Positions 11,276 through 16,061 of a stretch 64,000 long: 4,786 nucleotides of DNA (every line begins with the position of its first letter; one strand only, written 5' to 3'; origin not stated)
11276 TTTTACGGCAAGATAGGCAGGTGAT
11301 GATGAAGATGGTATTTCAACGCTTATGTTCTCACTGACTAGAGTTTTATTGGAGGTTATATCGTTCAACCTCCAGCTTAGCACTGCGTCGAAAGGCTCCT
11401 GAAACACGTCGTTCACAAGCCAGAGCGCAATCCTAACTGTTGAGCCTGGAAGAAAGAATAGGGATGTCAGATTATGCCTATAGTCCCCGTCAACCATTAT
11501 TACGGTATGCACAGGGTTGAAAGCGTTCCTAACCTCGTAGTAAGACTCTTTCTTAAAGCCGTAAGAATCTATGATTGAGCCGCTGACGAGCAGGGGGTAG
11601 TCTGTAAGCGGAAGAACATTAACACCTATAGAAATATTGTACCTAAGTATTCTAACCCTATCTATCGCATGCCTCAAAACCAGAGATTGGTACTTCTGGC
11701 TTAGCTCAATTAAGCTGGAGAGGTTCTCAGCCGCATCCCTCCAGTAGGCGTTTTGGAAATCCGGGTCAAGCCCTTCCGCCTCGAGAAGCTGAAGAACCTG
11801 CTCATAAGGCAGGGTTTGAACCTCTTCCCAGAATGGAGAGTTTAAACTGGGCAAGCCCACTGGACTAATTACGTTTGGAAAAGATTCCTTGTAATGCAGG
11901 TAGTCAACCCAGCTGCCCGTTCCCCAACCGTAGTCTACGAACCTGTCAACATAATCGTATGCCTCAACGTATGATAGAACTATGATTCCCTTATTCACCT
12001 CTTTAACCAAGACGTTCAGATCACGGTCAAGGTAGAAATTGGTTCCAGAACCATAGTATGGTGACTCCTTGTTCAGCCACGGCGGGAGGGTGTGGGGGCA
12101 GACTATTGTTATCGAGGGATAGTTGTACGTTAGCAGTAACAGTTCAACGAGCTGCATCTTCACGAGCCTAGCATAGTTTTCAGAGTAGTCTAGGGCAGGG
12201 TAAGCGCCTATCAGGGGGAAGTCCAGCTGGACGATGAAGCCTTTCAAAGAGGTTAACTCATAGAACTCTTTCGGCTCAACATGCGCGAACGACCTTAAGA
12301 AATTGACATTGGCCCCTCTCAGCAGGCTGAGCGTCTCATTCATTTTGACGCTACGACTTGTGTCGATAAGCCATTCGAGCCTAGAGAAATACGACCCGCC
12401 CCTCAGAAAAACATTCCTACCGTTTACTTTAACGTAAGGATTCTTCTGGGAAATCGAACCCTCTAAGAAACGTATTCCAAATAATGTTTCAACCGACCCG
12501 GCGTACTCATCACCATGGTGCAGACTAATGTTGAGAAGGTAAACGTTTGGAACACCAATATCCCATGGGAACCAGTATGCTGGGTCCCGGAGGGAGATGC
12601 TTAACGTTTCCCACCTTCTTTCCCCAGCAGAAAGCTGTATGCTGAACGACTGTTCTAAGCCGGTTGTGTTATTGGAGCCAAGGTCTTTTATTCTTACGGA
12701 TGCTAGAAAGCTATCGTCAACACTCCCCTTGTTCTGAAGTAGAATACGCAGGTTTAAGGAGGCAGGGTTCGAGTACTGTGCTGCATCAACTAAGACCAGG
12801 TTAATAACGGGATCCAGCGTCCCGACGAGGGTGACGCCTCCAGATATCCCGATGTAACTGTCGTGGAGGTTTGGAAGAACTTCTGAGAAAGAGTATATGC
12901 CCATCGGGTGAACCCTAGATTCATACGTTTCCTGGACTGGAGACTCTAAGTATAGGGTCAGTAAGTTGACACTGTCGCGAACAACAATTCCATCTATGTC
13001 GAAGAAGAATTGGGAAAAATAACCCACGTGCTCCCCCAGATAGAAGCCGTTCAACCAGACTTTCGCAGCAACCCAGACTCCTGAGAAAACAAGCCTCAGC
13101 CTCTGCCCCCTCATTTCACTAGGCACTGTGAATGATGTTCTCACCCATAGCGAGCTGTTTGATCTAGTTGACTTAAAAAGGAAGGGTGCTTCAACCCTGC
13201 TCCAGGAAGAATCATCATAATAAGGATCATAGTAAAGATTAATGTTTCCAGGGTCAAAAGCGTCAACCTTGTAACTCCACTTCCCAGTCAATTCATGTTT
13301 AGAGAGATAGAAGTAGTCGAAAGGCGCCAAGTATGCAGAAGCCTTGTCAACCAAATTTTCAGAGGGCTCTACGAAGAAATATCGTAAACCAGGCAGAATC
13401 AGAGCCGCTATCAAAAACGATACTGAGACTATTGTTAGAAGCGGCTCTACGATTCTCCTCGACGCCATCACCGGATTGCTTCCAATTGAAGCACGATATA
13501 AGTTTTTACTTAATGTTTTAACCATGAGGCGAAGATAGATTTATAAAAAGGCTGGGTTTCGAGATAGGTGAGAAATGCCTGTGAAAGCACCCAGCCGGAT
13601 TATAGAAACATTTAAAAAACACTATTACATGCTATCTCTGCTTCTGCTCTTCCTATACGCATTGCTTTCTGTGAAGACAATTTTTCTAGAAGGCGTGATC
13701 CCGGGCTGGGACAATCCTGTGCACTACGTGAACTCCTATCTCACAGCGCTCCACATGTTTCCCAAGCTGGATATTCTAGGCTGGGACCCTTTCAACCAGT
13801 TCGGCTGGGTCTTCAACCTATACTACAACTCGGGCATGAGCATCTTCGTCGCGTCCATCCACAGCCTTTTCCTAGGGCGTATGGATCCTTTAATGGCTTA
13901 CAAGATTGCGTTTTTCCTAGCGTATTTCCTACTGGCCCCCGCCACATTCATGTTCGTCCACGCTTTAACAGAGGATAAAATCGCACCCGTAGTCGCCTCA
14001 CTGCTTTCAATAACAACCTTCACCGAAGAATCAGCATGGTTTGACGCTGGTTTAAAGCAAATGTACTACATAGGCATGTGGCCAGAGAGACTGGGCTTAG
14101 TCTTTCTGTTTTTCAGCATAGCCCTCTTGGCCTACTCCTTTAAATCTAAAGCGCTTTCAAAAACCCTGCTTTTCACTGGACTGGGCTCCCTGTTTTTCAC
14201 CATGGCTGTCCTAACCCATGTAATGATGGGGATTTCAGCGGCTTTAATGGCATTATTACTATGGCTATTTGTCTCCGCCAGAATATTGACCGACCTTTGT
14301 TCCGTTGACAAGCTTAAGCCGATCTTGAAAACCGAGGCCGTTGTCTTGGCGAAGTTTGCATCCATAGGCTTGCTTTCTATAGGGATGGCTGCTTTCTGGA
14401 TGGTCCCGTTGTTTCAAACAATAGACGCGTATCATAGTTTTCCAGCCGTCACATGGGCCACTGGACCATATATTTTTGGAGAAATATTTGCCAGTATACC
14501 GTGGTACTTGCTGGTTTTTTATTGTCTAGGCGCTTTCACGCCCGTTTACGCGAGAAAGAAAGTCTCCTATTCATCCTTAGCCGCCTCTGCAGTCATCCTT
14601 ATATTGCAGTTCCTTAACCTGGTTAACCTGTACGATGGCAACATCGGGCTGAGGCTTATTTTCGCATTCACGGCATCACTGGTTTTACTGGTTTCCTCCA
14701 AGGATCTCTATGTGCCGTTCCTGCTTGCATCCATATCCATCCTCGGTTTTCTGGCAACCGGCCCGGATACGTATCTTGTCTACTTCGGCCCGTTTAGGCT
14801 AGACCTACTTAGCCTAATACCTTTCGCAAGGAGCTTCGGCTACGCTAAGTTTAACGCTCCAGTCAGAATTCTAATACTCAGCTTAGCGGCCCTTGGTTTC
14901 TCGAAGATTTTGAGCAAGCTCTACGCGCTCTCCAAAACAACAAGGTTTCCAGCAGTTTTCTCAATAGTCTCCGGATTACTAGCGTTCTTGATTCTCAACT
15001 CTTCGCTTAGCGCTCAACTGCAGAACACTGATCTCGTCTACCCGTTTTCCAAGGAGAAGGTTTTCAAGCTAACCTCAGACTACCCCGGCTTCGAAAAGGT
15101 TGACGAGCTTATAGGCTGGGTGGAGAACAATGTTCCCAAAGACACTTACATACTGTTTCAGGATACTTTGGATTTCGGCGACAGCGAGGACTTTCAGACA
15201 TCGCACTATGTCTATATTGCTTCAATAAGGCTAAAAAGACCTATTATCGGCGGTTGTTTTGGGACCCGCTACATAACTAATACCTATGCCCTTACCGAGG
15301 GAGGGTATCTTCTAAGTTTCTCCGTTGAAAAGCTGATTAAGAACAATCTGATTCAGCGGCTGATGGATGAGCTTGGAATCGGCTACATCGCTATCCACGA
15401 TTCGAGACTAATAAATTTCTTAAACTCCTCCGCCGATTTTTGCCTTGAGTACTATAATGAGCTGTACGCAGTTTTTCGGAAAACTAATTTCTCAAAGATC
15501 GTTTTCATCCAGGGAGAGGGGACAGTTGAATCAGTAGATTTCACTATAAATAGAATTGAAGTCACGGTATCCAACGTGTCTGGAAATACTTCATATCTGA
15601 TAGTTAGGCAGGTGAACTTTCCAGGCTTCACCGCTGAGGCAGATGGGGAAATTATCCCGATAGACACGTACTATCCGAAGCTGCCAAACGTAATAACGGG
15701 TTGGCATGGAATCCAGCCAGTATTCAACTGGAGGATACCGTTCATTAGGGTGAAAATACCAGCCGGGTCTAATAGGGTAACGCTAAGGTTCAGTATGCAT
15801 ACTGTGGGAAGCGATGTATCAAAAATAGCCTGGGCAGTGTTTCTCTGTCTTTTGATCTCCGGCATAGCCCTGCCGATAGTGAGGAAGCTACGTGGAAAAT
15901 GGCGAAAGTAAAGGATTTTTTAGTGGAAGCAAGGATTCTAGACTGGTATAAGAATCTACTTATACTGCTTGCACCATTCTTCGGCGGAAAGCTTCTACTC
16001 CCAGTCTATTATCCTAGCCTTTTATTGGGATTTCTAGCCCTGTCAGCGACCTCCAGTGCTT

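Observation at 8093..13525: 1810-aa single-ORF fusion of a complete GH2-like ectodomain to an orphan FtsX/MacB-type permease module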

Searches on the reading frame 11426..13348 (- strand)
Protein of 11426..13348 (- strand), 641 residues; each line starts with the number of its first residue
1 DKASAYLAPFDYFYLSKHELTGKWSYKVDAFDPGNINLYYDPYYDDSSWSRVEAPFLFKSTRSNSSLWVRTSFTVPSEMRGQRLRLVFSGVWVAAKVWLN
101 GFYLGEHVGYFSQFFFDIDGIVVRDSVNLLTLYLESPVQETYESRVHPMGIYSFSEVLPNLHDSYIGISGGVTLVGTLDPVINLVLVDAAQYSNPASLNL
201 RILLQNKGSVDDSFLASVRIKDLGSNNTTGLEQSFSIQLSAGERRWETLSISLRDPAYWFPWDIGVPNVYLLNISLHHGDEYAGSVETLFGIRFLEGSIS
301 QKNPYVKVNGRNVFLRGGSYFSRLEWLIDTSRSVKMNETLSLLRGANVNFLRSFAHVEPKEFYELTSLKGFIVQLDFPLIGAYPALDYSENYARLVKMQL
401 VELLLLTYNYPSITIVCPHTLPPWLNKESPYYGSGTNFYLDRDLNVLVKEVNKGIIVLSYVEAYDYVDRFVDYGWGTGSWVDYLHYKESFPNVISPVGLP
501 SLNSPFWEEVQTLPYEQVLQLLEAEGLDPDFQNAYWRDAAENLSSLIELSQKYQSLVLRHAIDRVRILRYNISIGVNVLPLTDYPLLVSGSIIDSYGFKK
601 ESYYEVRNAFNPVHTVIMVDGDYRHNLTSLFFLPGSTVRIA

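Call 32: search_solved_structures(query=window:11426-13348:-, max_evalue=1e-8, show_alignments=5)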
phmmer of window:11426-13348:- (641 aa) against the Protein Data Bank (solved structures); distinct sequences matched with E-value up to 1e-8: 31.
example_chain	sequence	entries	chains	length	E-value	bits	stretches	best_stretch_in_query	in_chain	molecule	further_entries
5dmy_A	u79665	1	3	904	9e-16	60.6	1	40-373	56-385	Beta-galactosidase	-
6qub_B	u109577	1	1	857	3.1e-15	58.9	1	40-373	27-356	Beta-galactosidase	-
6qub_A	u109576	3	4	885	3.4e-15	58.7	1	40-373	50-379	Beta-galactosidase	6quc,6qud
5n6u_A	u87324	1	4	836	3.7e-15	58.6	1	70-614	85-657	Beta-mannosidase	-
7nit_A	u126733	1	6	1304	7.5e-15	57.6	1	40-373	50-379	Beta-galactosidase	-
3cmg_A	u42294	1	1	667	1.3e-13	53.5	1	75-414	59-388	Putative beta-galactosidase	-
5z1a_A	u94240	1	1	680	1.3e-13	53.4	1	75-414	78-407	Putative beta-galactosidase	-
2vqu_A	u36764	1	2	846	3.4e-13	52.1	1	67-613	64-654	BETA-MANNOSIDASE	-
2vjx_A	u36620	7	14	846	4.6e-13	51.7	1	67-613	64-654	BETA-MANNOSIDASE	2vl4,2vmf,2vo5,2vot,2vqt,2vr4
7op6_A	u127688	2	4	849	4.6e-13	51.7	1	67-613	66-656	Beta-mannosidase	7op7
2wbk_A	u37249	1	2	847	4.6e-13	51.7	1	67-613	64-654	BETA-MANNOSIDASE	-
2je8_A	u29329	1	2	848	4.7e-13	51.7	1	67-613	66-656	BETA-MANNOSIDASE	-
6byi_A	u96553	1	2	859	1.8e-12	49.7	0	241-419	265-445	Beta-mannosidase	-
6ed1_A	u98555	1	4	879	1.9e-12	49.7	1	17-415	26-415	Glycosyl hydrolase family 2, sugar binding domain protein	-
6byg_A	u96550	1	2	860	2.1e-12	49.5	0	241-419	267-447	Beta-mannosidase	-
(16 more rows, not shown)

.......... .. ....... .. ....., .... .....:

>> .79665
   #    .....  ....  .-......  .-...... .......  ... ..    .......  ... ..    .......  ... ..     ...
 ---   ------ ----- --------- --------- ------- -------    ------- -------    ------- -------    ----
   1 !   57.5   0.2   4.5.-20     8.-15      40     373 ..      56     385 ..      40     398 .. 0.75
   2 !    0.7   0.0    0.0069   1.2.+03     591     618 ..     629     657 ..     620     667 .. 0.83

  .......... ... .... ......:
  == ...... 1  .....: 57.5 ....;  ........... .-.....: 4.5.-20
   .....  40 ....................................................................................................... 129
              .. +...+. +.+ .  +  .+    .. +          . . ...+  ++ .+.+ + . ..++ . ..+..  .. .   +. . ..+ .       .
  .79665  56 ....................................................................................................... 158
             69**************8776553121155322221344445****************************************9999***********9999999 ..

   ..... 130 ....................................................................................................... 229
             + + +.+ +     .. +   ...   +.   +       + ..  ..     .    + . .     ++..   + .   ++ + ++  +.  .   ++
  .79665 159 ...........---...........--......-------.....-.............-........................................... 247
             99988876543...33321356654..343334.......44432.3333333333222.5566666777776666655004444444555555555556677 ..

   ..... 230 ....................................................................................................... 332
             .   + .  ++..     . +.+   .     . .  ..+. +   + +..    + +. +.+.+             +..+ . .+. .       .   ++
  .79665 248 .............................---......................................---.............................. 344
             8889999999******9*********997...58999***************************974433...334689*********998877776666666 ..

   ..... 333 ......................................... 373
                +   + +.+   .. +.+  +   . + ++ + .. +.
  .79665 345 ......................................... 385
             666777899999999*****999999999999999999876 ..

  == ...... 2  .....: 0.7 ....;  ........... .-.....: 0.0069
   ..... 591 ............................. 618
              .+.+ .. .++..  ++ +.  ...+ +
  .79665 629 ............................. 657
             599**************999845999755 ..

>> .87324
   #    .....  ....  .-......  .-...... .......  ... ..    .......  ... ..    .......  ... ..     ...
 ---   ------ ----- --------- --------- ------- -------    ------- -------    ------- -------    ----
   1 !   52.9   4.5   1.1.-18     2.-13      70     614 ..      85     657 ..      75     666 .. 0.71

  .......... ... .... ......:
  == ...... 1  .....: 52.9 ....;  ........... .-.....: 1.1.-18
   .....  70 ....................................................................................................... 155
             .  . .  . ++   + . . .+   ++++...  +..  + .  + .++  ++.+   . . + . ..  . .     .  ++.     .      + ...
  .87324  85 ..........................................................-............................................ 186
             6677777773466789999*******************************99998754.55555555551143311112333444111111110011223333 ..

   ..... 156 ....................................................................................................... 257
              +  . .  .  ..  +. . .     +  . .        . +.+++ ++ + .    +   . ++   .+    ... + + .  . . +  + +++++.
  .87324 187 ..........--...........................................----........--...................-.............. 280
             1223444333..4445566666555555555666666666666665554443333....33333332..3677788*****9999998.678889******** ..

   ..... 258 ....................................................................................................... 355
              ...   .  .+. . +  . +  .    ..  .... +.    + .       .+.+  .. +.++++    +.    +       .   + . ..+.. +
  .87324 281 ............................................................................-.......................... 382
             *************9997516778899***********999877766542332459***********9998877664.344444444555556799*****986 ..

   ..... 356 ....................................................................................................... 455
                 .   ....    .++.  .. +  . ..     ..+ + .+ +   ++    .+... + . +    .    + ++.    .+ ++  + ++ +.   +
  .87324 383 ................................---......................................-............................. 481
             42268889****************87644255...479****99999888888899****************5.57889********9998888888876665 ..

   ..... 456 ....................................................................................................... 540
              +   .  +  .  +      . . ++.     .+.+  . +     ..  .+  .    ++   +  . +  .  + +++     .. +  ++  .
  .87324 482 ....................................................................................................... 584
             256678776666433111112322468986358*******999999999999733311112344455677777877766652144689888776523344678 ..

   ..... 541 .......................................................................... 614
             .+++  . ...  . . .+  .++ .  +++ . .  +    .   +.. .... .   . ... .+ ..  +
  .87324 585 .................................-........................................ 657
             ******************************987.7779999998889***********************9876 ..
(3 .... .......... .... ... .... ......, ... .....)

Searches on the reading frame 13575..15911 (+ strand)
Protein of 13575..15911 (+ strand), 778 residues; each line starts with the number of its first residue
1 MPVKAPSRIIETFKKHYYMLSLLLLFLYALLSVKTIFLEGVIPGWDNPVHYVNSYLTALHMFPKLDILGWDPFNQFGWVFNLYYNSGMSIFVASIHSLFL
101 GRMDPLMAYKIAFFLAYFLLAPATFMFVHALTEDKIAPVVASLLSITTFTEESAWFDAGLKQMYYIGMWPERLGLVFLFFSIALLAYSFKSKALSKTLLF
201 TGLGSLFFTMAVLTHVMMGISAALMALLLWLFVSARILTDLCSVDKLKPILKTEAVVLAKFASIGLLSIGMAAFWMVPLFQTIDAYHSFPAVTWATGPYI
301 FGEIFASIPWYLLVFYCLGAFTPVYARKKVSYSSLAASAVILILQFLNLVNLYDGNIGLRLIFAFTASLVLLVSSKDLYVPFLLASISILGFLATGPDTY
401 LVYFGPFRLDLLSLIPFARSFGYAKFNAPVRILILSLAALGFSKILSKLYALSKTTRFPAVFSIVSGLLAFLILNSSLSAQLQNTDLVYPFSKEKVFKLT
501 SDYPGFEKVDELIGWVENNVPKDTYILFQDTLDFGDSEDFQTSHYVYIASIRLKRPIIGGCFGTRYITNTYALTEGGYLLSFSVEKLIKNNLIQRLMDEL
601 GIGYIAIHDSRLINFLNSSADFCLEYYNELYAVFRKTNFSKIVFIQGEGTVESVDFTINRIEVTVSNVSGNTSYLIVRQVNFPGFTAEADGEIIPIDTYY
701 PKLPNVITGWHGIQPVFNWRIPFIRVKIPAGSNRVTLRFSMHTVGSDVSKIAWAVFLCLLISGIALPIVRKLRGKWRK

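Call 10: search_protein_families(library=pfam, proteins=[window:13575-15911:+], max_evalue=0.01)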
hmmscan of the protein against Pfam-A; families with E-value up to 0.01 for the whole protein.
window:13575-15911:+ (778 aa): 0 families

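Call 26: search_protein_families(library=pfam, proteins=[window:13575-15911:+], max_evalue=10)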
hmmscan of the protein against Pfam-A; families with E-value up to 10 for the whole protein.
window:13575-15911:+ (778 aa): 1 family
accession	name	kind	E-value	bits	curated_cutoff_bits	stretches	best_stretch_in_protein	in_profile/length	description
PF10749.14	DUF2534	-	0.82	10.3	22.4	1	10-49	3-42/80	Protein of unknown function (DUF2534)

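Call 72: find_homologous_proteins(query=window:13575-15911:+)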
Query window:13575-15911:+ (778 aa): 38 proteins with E <= 0.001 among 8000 candidates.
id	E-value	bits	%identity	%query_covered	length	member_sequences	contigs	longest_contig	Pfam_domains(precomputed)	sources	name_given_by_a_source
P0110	0.0e+0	1666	96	100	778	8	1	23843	-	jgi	-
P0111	0.0e+0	1639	94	100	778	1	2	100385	-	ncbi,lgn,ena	ncbi:MAG: hypothetical protein ACPL4E_06115 [Thermoproteota archaeon]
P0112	0.0e+0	1542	89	100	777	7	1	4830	-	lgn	-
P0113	0.0e+0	1533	88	100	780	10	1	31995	-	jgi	jgi:hypothetical protein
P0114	0.0e+0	1526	88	100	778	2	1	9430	-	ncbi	-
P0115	0.0e+0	1495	86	100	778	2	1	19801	-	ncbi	ncbi:MAG: hypothetical protein QW797_06245 [Thermoproteota archaeon]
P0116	0.0e+0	1325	76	99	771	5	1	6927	-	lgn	-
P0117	0.0e+0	1256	71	100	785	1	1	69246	-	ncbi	ncbi:MAG: hypothetical protein QXF52_02910 [Thermoproteota archaeon]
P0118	0.0e+0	1236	70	100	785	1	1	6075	-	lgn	-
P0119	0.0e+0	1233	69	99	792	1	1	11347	-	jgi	jgi:hypothetical protein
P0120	0.0e+0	1226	70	100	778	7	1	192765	-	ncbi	ncbi:MAG: hypothetical protein QXO47_00295 [Thermoproteota archaeon]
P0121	0.0e+0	1159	67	100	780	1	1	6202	-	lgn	-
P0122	0.0e+0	1156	67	99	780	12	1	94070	-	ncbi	-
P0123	0.0e+0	1149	67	100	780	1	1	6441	-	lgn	-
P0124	0.0e+0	1141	66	99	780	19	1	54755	-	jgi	-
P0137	1.9e-129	452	37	94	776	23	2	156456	-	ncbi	ncbi:MAG: hypothetical protein QXO64_01780 [Thermofilaceae archaeon]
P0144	1.6e-90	323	31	94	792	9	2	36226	-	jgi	-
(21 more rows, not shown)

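Call 74: search_solved_structures(query=A5, max_evalue=10, show_alignments=2)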
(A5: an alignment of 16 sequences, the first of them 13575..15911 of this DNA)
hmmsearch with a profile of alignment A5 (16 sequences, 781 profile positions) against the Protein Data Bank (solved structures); distinct sequences matched with E-value up to 10: 1.
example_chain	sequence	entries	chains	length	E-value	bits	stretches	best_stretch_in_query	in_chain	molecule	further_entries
6ynx_s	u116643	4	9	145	0.056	15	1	512-542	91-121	ATPTT13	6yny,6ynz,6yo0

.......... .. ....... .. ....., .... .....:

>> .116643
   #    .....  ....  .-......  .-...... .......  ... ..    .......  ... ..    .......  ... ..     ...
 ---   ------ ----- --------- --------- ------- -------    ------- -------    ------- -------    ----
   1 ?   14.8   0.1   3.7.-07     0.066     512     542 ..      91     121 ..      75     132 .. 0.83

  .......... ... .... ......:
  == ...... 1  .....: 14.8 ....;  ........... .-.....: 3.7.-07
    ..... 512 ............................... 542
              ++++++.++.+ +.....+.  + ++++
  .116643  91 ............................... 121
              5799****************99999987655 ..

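Call 75: search_protein_families(library=ncbifam, proteins=[window:13575-15911:+, P0137, P0144], max_evalue=10)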
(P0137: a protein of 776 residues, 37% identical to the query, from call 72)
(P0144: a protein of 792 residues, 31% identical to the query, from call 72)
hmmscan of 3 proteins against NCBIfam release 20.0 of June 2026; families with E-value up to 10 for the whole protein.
window:13575-15911:+ (778 aa): 1 family
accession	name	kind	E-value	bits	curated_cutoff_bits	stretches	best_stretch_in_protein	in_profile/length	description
TIGR04247.1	NosD_copper_fam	subfamily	0.1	11.1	300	1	565-660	183-281/377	nitrous oxide reductase family maturation protein NosD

P0137 (776 aa): 0 families

P0144 (792 aa): 1 family
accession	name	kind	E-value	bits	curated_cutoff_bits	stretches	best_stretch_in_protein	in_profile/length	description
TIGR03141.1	cytochro_ccmD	equivalog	0.3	11.2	25.95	1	426-459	4-37/47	heme exporter protein CcmD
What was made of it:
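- On GT-C glycosyltransferases (for the 778-aa partner): There is no Pfam, NCBIfam or PDB sequence hit (calls 26, 74, 75).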

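Call 81: search_protein_families(library=pfam, alignment_id=A5, max_evalue=10)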
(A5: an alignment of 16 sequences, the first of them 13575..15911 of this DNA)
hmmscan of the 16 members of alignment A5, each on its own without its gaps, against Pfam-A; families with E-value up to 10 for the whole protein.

A. member 1, window:13575-15911:+ (778 aa): 1 family
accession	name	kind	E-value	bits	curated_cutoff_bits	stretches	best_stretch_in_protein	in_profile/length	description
PF10749.14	DUF2534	-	0.82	10.3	22.4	1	10-49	3-42/80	Protein of unknown function (DUF2534)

B. families by the number of members that match (of 16 scanned): 9 families
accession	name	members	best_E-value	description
PF20176.3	DUF6541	2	0.0049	Family of unknown function (DUF6541)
PF12911.12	OppC_N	1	0.0079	N-terminal TM domain of oligopeptide transport permease C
PF12036.14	DUF3522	1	0.06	Protein of unknown function (DUF3522)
PF10131.15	PTPS_related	1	0.089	6-pyruvoyl-tetrahydropterin synthase related domain; membrane protein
PF02738.23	MoCoBD_1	1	0.16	Molybdopterin cofactor-binding domain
PF10749.14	DUF2534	1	0.82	Protein of unknown function (DUF2534)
PF13786.12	DUF4179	1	1.1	Domain of unknown function (DUF4179)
PF25471.1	TM_PetC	1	4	Iron-sulfur subunit PetC transmembrane anchor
PF19764.4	DUF6251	1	6.6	Family of unknown function (DUF6251)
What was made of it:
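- On GT-C glycosyltransferases (for the 778-aa partner): The only hits are weak: DUF6541 (2 of 16 members, E 0.005) and PTPS_related (1 of 16, E 0.09) (call 81).
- It has only weak DUF6541 and PTPS_related hits (call 81).
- Tried and rejected: Could not be shown by any sequence method (calls 26, 74, 75, 81).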
